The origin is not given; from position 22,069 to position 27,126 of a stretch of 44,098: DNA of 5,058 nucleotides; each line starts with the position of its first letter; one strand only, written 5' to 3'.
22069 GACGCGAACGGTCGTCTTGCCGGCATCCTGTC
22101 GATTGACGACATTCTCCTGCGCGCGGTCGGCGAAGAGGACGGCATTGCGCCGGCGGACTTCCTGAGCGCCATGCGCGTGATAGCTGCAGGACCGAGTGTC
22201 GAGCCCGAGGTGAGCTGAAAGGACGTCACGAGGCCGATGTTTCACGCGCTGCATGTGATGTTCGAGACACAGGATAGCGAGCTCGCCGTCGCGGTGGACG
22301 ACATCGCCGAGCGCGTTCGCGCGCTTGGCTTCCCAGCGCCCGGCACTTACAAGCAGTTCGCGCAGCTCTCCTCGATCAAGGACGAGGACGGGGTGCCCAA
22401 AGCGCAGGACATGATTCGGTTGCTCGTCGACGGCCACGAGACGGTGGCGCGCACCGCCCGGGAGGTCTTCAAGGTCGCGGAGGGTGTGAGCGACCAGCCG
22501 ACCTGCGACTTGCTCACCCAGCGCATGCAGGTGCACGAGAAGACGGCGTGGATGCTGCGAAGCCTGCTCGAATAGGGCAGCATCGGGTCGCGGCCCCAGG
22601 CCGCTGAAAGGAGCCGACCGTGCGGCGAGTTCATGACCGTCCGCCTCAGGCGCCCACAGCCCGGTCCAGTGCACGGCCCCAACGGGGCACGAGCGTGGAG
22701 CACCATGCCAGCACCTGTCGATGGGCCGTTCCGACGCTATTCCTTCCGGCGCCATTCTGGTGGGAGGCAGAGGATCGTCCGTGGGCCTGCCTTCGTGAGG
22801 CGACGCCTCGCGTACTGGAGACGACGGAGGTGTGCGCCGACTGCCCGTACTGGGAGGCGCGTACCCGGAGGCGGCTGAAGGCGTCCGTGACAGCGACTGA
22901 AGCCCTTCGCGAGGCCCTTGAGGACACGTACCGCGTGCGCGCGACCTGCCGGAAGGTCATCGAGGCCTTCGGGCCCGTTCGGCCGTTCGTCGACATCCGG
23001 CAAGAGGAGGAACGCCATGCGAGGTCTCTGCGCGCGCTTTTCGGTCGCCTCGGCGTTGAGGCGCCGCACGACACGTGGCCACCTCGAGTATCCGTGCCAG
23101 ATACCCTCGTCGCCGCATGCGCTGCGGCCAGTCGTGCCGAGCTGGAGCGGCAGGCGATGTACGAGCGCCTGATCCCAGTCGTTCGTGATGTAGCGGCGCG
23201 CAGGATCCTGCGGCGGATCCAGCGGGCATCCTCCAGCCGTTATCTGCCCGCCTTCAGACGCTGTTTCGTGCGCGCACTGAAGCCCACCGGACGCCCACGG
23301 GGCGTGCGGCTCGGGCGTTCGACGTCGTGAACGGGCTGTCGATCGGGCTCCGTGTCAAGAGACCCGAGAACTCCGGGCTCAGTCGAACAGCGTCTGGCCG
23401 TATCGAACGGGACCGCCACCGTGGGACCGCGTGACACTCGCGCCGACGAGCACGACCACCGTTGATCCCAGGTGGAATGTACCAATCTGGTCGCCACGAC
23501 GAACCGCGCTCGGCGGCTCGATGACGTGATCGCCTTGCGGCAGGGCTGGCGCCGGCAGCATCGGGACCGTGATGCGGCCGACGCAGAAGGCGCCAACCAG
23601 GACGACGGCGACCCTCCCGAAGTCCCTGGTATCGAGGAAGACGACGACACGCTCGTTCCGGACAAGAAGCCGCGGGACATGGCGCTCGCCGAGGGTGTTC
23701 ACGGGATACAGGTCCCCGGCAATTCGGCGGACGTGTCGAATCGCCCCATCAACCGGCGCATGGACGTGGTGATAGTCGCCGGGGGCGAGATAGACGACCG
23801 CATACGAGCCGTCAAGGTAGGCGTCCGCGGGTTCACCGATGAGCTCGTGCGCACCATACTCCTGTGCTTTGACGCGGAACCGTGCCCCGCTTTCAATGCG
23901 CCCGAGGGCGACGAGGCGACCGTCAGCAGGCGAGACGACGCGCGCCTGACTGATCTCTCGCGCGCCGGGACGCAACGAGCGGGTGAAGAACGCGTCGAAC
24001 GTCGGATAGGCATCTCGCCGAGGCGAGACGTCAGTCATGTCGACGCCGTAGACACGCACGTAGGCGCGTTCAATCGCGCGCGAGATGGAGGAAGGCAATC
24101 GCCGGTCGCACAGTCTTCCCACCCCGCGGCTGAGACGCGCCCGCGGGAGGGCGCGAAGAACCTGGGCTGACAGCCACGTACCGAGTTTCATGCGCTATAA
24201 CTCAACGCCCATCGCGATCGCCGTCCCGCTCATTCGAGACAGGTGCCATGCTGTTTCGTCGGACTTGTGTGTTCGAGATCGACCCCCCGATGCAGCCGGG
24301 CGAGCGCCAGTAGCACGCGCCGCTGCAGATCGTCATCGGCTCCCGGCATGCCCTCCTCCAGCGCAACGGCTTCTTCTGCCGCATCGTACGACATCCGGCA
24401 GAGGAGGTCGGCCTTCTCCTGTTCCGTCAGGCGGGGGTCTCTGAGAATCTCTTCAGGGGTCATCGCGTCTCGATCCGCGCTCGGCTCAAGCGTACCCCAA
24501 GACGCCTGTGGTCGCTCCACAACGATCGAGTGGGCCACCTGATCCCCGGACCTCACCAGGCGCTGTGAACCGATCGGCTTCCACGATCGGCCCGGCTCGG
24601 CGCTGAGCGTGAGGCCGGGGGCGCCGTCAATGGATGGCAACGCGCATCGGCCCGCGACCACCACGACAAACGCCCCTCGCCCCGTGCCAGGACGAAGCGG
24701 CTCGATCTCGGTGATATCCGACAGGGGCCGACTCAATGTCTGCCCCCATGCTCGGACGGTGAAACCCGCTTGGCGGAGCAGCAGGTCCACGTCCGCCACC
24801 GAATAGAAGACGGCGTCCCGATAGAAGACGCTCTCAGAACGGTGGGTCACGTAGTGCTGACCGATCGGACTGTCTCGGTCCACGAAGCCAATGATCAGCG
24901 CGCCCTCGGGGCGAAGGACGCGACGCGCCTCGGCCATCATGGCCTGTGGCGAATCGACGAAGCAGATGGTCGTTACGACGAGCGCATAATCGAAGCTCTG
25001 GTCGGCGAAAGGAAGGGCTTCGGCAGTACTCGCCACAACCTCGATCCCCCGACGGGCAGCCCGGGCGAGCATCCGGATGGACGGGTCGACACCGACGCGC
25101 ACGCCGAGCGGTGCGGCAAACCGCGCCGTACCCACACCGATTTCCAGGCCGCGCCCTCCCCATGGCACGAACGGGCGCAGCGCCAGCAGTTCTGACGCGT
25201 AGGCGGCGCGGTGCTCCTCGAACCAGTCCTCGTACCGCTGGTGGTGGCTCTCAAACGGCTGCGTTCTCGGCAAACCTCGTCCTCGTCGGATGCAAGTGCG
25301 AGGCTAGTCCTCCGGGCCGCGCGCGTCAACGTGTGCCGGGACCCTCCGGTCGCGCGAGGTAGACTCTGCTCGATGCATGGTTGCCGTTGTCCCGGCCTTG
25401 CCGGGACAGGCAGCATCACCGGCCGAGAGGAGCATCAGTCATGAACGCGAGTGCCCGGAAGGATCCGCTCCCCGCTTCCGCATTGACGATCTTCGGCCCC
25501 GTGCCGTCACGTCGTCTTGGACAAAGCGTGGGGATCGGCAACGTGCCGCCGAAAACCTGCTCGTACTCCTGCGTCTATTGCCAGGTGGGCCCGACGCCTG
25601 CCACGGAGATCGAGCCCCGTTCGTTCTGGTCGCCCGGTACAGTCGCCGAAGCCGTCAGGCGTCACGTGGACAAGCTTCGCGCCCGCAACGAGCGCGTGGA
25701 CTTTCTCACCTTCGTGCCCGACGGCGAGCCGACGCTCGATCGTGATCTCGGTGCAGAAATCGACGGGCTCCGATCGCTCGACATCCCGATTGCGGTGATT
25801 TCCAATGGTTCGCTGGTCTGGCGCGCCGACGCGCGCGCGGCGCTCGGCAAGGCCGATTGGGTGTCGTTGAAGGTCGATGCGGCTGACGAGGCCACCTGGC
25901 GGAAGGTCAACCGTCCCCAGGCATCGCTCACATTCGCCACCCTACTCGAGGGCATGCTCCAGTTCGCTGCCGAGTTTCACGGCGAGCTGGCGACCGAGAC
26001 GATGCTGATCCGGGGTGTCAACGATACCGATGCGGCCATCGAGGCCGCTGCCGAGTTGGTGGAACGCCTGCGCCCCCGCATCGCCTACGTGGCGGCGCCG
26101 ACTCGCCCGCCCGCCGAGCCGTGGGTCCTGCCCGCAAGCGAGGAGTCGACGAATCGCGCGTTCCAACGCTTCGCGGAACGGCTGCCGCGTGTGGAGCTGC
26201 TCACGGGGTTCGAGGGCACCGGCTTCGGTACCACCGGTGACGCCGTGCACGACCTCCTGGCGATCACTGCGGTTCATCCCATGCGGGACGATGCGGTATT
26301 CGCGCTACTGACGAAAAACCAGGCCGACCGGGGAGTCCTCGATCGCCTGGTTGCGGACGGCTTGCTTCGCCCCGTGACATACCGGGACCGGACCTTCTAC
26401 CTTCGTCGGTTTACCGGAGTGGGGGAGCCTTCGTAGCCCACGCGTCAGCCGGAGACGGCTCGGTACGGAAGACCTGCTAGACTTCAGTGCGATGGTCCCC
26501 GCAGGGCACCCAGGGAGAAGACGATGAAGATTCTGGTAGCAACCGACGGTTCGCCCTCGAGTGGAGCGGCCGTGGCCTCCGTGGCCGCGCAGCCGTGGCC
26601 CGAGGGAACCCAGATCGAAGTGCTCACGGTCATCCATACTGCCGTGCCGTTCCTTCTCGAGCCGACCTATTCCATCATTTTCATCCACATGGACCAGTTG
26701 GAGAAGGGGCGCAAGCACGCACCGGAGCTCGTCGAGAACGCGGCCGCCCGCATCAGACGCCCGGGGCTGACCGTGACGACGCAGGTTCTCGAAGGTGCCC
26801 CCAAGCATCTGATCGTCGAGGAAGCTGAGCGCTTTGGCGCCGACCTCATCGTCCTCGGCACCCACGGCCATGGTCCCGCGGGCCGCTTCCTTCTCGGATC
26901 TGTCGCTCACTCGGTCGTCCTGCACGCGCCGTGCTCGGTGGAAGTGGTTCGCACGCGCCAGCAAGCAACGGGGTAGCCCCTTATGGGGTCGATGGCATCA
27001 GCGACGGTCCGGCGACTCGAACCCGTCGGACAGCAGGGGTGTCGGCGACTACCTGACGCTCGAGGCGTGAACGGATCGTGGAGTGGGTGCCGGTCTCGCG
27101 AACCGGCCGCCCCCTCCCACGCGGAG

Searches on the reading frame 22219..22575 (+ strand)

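Call 40: search_protein_families(library=pfam, proteins=[window:22219-22575:+], max_evalue=0.00001)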
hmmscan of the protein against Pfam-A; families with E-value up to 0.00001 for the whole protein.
window:22219-22575:+ (118 aa): 1 family
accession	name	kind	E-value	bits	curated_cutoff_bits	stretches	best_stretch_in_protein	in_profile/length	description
PF00210.30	Ferritin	-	7.7e-18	65.2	24.5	1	5-118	27-137/142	Ferritin-like domain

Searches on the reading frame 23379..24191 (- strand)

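Call 17: search_protein_families(library=pfam, proteins=[window:23379-24191:-], max_evalue=0.0001)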
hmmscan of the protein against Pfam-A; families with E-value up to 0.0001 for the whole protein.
window:23379-24191:- (270 aa): 1 family
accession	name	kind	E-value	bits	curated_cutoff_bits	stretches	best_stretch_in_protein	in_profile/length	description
PF02666.20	PS_Dcarbxylase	-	7.9e-54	182.8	22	1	65-269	1-197/198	Phosphatidylserine decarboxylase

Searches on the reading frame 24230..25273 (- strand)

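Call 17: search_protein_families(library=pfam, proteins=[window:24230-25273:-], max_evalue=0.0001)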
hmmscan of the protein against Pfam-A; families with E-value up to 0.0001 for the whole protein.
window:24230-25273:- (347 aa): 6 families
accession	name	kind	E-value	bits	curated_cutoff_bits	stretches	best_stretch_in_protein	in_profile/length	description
PF08241.18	Methyltransf_11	-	7.5e-18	65.4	21.2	1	43-128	1-95/95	Methyltransferase domain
PF13649.12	Methyltransf_25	-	2.4e-13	51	27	1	43-124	2-97/97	Methyltransferase domain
PF13489.12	Methyltransf_23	-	5.8e-09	36.3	27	1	20-174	3-162/164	Methyltransferase domain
PF08242.18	Methyltransf_12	-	1.3e-07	32.7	30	1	43-126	1-98/98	Methyltransferase domain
PF13847.12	Methyltransf_31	-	1.5e-06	28.4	27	1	60-132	32-113/145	Methyltransferase domain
PF01209.24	Ubie_methyltran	-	2.1e-05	24.5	20.1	1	71-128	94-151/233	ubiE/COQ5 methyltransferase family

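Call 55: search_protein_families(library=ncbifam, proteins=[window:24230-25273:-], max_evalue=0.00001)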
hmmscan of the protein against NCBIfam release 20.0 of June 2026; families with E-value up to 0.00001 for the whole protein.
window:24230-25273:- (347 aa): 9 families
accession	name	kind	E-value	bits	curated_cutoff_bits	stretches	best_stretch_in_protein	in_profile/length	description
NF045667.1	MTase_DVU1556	equivalog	5.4e-14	52.2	155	1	60-176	49-165/213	DVU_1556 family methyltransferase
NF001241.0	PRK00216.1-2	equivalog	1.5e-09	37.9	327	1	46-129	63-148/231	demethylmenaquinone methyltransferase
TIGR01934.1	MenG_MenH_UbiE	subfamily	5.1e-09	35.8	158.35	1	59-128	65-141/223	ubiquinone/menaquinone biosynthesis methyltransferase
NF041537.1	ArsM_AhpD_UU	exception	3.6e-08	32.6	510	1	49-171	94-222/345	arsenite methyltransferase/AhpD domain selenoprotein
NF001244.0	PRK00216.1-5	equivalog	5.5e-07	29.1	216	1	56-136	73-162/236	bifunctional demethylmenaquinone methyltransferase/2-methoxy-6-polyprenyl-1,4-benzoquinol methylase UbiE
NF045823.1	PthPhpthDimycoMt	equivalog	7.7e-07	28.5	300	1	75-127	113-165/256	phthiotriol/phenolphthiotriol dimycocerosates methyltransferase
NF045825.1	FAmtase_mtf2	equivalog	1.5e-06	27.6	400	1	75-128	105-158/248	fatty-acid O-methyltransferase Mtf2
NF001242.0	PRK00216.1-3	equivalog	2.1e-06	27.3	351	1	69-128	116-175/258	bifunctional demethylmenaquinone methyltransferase/2-methoxy-6-polyprenyl-1,4-benzoquinol methylase UbiE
NF047649.1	MTase_UXPK_star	exception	3e-06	26.5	460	1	49-128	95-181/283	methyltransferase/UXPK-star double selenoprotein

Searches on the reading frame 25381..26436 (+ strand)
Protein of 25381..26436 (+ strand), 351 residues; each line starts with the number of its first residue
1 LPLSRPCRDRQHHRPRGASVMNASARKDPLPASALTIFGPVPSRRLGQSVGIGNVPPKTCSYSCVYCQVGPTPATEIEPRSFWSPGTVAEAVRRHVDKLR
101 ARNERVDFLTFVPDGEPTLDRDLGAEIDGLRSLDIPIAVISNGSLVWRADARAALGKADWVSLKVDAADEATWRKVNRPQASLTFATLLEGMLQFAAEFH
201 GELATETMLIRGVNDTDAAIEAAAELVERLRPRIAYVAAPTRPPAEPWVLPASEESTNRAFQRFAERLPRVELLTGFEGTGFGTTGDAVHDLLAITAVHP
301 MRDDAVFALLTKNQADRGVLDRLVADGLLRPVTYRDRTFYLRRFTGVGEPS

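Call 17: search_protein_families(library=pfam, proteins=[window:25381-26436:+], max_evalue=0.0001)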
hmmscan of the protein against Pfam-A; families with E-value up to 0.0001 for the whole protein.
window:25381-26436:+ (351 aa): 1 family
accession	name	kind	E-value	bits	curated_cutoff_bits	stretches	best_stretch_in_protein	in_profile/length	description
PF04055.27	Radical_SAM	-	1.5e-13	51.7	29.5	1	58-217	5-158/166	Radical SAM superfamily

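Call 55: search_protein_families(library=ncbifam, proteins=[window:25381-26436:+], max_evalue=0.00001)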
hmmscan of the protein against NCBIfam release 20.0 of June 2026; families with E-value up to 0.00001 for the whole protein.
window:25381-26436:+ (351 aa): 1 family
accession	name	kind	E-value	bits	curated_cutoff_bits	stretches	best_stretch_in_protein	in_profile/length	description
NF038283.1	viperin_w_prok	equivalog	4.8e-09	35.8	180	1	58-182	10-131/281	viperin family antiviral radical SAM protein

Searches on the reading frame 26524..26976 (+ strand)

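Call 17: search_protein_families(library=pfam, proteins=[window:26524-26976:+], max_evalue=0.0001)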
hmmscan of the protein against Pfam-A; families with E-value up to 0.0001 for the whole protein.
window:26524-26976:+ (150 aa): 1 family
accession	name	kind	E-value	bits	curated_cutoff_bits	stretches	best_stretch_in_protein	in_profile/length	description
PF00582.32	Usp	-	6.5e-29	101.7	24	1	2-143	4-141/141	Universal stress protein family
